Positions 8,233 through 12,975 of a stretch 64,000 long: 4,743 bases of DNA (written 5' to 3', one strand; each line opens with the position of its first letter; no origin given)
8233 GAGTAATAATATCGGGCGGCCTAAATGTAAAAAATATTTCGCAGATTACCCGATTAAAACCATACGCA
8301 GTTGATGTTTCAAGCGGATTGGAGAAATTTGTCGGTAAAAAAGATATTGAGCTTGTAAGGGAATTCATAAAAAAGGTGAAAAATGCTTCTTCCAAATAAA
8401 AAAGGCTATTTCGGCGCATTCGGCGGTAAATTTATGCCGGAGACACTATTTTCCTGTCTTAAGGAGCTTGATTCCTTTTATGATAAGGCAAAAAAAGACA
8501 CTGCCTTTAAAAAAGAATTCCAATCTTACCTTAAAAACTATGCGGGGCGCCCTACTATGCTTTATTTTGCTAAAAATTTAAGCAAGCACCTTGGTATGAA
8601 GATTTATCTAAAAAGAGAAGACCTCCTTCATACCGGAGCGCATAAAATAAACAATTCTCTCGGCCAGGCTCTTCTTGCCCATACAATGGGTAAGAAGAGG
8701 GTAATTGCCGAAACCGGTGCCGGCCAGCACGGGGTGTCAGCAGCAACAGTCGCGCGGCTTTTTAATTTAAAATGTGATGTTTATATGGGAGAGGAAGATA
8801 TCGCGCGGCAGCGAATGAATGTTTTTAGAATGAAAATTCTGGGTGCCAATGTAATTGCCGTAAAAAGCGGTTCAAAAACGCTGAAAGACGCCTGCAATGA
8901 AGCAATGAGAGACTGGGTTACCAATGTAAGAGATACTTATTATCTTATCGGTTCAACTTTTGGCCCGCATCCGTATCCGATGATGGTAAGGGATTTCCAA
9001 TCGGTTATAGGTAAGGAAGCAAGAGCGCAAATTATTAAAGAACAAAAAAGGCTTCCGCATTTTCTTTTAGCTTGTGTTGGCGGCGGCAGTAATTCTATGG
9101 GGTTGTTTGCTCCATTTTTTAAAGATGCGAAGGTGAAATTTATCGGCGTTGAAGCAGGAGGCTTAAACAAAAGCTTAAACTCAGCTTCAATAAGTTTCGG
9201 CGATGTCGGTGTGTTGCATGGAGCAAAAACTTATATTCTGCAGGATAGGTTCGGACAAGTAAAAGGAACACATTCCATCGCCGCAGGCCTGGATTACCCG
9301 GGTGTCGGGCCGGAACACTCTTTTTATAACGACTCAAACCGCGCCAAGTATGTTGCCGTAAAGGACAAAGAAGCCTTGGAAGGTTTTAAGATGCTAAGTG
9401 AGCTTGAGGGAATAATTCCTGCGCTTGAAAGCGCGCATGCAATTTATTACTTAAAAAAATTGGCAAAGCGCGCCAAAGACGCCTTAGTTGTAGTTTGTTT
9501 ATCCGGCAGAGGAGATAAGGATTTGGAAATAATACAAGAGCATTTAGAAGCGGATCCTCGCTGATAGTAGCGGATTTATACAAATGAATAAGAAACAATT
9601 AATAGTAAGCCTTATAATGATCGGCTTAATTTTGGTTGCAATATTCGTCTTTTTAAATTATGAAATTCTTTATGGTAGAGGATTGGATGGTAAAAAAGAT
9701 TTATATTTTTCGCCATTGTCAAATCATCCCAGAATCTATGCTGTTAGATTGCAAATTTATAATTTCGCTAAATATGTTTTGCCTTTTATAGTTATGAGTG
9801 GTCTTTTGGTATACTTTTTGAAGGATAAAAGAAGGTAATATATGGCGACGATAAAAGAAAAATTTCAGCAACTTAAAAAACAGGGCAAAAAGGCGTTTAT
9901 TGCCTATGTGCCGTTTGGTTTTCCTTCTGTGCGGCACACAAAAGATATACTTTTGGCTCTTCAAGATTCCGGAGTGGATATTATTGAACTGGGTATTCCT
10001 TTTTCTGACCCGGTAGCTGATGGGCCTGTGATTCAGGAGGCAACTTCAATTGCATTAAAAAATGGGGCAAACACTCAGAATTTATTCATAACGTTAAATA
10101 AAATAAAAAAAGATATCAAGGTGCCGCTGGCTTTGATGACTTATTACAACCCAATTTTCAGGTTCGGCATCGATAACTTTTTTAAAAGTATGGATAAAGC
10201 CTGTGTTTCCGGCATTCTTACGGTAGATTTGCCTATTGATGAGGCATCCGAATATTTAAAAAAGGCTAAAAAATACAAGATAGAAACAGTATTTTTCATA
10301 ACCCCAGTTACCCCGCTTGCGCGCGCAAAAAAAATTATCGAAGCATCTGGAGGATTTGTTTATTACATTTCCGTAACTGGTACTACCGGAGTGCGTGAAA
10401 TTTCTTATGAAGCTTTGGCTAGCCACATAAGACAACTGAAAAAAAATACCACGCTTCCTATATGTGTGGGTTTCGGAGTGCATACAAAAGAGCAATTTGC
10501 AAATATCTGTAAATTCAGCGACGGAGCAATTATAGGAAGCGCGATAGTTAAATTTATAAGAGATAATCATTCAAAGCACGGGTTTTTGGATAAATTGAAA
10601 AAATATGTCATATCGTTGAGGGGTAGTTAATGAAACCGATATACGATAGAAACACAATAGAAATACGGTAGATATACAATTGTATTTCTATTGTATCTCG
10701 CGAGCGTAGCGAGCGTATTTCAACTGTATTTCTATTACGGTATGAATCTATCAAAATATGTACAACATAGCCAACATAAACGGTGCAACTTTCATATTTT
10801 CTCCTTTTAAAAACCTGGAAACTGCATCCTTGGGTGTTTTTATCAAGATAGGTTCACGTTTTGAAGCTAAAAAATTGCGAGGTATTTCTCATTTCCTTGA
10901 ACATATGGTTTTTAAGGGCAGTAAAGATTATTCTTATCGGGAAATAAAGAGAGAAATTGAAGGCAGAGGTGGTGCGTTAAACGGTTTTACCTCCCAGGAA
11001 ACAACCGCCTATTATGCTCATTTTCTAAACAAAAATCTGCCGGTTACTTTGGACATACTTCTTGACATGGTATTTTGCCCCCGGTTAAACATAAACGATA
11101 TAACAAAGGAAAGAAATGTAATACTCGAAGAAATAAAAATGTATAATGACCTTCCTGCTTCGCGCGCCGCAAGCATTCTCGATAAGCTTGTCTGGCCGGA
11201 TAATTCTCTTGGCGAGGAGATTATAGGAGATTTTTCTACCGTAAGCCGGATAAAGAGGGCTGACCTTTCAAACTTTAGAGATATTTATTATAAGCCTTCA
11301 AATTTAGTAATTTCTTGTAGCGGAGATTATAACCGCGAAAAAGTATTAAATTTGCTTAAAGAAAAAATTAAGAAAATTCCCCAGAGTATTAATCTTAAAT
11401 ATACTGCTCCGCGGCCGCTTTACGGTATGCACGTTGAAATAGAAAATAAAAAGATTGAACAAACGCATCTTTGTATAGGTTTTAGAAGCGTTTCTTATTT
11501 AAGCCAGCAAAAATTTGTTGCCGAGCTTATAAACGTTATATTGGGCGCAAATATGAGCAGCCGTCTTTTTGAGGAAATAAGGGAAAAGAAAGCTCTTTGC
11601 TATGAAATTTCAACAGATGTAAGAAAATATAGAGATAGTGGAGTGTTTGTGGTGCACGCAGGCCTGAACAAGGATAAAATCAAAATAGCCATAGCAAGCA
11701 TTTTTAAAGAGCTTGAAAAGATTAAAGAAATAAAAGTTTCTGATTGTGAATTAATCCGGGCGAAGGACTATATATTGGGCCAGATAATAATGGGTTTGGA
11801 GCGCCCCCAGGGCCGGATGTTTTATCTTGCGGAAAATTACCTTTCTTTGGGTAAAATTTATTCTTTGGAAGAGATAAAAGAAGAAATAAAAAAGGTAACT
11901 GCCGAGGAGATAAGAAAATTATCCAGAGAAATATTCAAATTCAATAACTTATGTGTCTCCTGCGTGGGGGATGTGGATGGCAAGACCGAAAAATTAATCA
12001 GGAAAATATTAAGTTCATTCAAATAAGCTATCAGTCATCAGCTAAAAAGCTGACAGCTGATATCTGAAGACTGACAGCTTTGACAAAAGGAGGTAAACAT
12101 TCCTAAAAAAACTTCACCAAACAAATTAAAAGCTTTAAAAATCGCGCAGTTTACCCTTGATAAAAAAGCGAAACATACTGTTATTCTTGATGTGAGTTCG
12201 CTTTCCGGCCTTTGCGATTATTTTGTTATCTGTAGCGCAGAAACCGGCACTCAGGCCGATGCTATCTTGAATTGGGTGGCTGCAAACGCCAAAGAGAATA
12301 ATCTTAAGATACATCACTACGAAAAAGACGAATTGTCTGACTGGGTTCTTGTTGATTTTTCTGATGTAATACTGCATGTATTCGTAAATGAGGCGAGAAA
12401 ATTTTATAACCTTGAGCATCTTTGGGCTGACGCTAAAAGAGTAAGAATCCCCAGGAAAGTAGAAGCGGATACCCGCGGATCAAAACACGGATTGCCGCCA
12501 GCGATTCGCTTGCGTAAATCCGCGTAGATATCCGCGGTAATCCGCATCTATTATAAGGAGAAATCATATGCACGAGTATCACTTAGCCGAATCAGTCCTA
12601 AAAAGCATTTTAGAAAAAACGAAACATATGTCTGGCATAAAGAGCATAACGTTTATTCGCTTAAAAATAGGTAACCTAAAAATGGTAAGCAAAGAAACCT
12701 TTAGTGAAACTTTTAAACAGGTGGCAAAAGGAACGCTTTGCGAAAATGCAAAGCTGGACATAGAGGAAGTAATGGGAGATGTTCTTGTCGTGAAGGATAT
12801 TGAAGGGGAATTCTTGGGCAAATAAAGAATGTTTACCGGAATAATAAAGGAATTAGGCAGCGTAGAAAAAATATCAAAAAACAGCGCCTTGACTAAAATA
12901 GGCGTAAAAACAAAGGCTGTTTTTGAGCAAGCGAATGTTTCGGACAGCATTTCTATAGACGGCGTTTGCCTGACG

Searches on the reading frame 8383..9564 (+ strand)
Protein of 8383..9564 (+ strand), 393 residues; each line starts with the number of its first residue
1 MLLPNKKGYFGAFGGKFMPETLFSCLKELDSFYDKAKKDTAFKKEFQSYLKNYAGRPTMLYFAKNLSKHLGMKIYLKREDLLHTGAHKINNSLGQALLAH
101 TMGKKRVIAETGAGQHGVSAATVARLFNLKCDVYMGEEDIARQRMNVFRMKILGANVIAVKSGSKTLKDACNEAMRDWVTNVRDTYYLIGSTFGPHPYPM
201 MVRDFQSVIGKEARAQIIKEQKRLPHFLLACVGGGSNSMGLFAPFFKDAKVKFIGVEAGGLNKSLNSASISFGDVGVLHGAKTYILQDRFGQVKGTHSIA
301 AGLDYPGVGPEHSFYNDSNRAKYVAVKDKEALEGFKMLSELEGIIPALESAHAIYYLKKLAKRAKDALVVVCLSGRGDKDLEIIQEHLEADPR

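Call 13: search_protein_families(library=pfam, proteins=[window:8383-9564:+])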
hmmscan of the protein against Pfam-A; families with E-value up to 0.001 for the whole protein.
window:8383-9564:+ (393 aa): 1 family
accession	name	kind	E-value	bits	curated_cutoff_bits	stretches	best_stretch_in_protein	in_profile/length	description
PF00291.31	PALP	-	3e-40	138.9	35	1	54-375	4-295/295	Pyridoxal-phosphate dependent enzyme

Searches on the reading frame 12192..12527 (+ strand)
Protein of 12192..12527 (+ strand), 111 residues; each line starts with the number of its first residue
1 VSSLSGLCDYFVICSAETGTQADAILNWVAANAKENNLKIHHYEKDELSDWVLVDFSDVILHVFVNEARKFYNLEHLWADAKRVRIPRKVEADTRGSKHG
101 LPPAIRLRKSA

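Call 13: search_protein_families(library=pfam, proteins=[window:12192-12527:+])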
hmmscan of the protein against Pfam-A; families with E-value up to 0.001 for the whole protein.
window:12192-12527:+ (111 aa): 1 family
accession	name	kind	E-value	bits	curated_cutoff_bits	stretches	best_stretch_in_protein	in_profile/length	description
PF02410.21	RsfS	-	1.2e-21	77.2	21.6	1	5-78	25-98/98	Ribosomal silencing factor during starvation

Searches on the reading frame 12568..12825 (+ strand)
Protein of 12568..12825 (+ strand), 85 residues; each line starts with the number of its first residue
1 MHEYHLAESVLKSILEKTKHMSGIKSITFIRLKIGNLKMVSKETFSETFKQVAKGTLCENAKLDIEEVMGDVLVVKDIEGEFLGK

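Call 13: search_protein_families(library=pfam, proteins=[window:12568-12825:+])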
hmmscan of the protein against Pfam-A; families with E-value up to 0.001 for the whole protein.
window:12568-12825:+ (85 aa): 1 family
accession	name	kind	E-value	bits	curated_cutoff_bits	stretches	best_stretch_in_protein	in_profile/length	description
PF01155.25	HypA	-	5.6e-15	55.8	28.9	1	1-70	1-69/112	Hydrogenase/urease nickel incorporation, metallochaperone, hypA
